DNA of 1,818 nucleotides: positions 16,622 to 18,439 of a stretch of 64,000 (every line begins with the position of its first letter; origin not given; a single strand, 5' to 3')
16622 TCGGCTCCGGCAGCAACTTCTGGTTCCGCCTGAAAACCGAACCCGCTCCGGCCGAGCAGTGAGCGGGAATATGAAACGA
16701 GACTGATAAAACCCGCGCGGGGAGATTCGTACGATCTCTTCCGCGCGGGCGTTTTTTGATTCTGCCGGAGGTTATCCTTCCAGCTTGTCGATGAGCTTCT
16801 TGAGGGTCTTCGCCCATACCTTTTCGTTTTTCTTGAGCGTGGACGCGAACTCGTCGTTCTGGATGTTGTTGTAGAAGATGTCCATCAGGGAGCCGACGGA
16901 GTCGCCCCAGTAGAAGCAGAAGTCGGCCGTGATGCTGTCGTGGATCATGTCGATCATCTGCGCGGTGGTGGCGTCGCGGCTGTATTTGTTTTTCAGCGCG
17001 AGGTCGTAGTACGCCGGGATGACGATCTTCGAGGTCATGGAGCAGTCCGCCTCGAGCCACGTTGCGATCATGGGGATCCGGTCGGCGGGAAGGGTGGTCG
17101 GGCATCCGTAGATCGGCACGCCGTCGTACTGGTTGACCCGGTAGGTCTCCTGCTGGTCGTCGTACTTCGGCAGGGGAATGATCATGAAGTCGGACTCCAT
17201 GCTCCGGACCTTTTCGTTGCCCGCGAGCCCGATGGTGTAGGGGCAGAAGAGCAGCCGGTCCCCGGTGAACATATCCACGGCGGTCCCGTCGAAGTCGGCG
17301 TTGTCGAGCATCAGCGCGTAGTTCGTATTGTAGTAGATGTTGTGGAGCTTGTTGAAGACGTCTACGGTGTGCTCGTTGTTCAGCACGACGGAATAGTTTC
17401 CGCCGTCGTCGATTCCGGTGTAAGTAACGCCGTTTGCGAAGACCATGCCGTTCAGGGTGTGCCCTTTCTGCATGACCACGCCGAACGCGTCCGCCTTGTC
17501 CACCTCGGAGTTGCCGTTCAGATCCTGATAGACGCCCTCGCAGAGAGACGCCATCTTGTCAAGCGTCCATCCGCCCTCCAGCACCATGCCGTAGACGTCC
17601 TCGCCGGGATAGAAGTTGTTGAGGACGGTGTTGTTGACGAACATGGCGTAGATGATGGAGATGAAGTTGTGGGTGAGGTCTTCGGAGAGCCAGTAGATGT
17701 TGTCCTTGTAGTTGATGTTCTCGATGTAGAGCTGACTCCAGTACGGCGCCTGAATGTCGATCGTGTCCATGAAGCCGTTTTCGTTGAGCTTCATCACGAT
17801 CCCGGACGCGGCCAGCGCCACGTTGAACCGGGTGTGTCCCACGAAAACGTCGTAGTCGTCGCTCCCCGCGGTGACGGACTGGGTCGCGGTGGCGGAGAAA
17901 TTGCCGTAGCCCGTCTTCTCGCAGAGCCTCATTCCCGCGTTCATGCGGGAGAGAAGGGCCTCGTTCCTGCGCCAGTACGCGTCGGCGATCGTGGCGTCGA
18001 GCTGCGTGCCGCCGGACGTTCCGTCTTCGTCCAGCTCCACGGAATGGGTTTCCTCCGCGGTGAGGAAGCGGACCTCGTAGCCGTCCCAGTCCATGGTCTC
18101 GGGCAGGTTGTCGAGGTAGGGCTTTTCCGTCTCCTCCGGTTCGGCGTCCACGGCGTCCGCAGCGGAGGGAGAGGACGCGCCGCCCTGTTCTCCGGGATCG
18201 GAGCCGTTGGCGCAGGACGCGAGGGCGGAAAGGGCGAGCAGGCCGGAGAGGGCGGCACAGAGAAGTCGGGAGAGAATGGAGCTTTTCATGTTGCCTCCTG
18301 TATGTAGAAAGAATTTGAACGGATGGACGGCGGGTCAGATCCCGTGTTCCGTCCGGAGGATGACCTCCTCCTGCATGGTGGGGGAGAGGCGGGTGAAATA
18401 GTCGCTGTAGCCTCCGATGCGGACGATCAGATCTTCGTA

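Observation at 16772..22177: Short glycyl radical enzyme with no activase, coupled to a membrane acyltransferase-3 and an orphan lipoprotein SBP, with a divergent MarR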

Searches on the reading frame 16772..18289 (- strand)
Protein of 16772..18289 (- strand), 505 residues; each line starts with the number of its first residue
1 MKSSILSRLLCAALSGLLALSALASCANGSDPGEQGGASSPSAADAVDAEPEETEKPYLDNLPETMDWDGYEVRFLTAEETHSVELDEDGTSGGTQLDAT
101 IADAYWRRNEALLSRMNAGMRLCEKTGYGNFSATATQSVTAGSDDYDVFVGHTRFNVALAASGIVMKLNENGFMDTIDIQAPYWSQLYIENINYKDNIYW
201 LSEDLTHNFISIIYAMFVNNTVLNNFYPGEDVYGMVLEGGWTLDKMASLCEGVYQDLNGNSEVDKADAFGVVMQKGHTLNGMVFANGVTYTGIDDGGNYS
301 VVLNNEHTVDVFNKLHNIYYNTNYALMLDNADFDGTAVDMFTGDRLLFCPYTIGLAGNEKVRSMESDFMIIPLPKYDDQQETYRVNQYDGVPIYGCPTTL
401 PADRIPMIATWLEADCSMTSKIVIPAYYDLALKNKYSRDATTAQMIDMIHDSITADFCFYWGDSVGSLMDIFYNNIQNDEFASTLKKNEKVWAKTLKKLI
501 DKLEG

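Call 3: search_protein_families(library=pfam, proteins=[window:16772-18289:-], max_evalue=0.01)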
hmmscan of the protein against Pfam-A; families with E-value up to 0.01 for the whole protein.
window:16772-18289:- (505 aa): 0 families

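Call 4: search_protein_families(library=ncbifam, proteins=[window:16772-18289:-], max_evalue=0.01)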
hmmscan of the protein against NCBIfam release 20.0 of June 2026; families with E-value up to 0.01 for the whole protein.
window:16772-18289:- (505 aa): 0 families

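Call 22: search_protein_families(library=pfam, proteins=[window:16772-18289:-], max_evalue=1)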
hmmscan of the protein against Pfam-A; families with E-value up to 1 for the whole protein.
window:16772-18289:- (505 aa): 1 family
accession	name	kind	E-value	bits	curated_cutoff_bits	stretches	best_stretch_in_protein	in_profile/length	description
PF11280.13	DUF3081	-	0.27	11.5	25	0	268-319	9-57/77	Protein of unknown function (DUF3081)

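Call 23: search_solved_structures(query=window:16772-18289:-, max_evalue=10)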
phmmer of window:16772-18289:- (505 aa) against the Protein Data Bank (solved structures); distinct sequences matched with E-value up to 10: 0.
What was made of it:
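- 16772..18289 (-): Lipoprotein (505 aa), probably a divergent carbohydrate-type solute-binding protein. It has no adjacent permease or ATPase genes. It has no Pfam or PDB hit of its own (calls 22, 23).
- On ABC-type solute-binding protein, cluster SBP_bac_1/8 (the downstream gene): The window protein has no Pfam or PDB hit of its own (calls 22, 23).
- Checked: The 'SBP' has no Pfam or PDB hit of its own (calls 3, 22, 23).
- Tried and rejected: The PDB sequence search found nothing (call 23).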

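Call 27: search_protein_families(library=pfam, alignment_id=A2, max_evalue=0.05)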
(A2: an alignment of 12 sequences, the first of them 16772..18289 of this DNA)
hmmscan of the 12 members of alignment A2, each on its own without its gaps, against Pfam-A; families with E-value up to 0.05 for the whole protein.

A. member 1, window:16772-18289:- (505 aa): 0 families

B. families by the number of members that match (of 12 scanned): 4 families
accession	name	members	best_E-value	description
PF01547.30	SBP_bac_1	2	1.7e-07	Bacterial extracellular solute-binding protein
PF16371.11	MetallophosN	2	0.021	N terminal of Calcineurin-like phosphoesterase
PF13416.11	SBP_bac_8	1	1.3e-05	Bacterial extracellular solute-binding protein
PF13202.12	EF-hand_5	1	0.013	EF hand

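Call 28: search_solved_structures(query=A2, max_evalue=1)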
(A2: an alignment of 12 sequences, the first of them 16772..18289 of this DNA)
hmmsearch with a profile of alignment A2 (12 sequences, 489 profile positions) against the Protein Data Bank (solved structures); distinct sequences matched with E-value up to 1: 8.
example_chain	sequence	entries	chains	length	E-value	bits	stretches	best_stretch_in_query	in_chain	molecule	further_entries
6rjy_A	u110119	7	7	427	0.0067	18.4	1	227-325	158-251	Arabino-oligosaccharids-binding protein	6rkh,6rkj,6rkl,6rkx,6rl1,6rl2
5cyb_A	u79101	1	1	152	0.14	14.1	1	1-52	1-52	Lipoprotein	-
2gha_A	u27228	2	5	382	0.47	12.3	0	228-358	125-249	maltose ABC transporter, periplasmic maltose-binding protein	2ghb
6dtu_A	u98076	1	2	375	0.56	12.1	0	228-358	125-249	maltose-binding protein MalE1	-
3x1n_A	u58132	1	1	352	0.67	11.8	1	4-47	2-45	Nitrite reductase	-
3x1f_A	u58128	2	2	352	0.67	11.8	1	4-47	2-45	Nitrite reductase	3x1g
3x1e_A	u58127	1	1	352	0.67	11.8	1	4-47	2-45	Nitrite reductase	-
9xf5_A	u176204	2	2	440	0.88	11.4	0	4-48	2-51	ABC transporter substrate-binding protein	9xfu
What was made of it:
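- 16772..18289 (-): The family profile weakly matches AraN, PDB 6RJY, at E=0.0067 (call 28).
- On ABC-type solute-binding protein, cluster SBP_bac_1/8 (the downstream gene): The family profile matches AraN at E=0.0067 (call 28).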

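Call 84: predict_structure(protein=window:16772-18289:-)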
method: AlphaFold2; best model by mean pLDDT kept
length: 505 residues; sequences in the alignment: 1
mean_pLDDT: 32.1   pTM: 0.19
mean pLDDT of the five models: 32.1, 27.2, 25.5, 25.1, 25.1
residues with pLDDT >= 90: 0; 70-90: 0; 50-70: 18; < 50: 487
segments of 3 or more residues with pLDDT < 50: 1-3, 16-482, 501-505
pLDDT, mean of each block of 10 residues (from residue 1): 47 46 36 30 31 32 34 31 34 34 31 34 29 24 26 27 32 32 25 25 29 33 34 34 34 36 34 32 32 28 29 29 24 25 25 24 24 27 26 27 28 26 30 32 40 35 37 44 50 50 45
secondary structure, 60 per line:
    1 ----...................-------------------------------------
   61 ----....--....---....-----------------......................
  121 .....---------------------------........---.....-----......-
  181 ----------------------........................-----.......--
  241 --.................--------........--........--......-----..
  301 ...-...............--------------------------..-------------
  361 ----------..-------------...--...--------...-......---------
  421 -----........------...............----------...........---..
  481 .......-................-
elements in order: H5-23 E65-68 E71-74 H78-81 H99-125 H153-160 E164-168 E174-179 H203-226 E232-238 H243-259 E268-275 E278-285 E288-293 E299-303 H305-319 E386-388 E391-393 H406-411 H426-433 H440-454 H465-475 H479-487 H489-504
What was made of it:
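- On ABC-type solute-binding protein, cluster SBP_bac_1/8 (the downstream gene): The single-sequence AF2 model failed, with pLDDT 32 (call 84).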
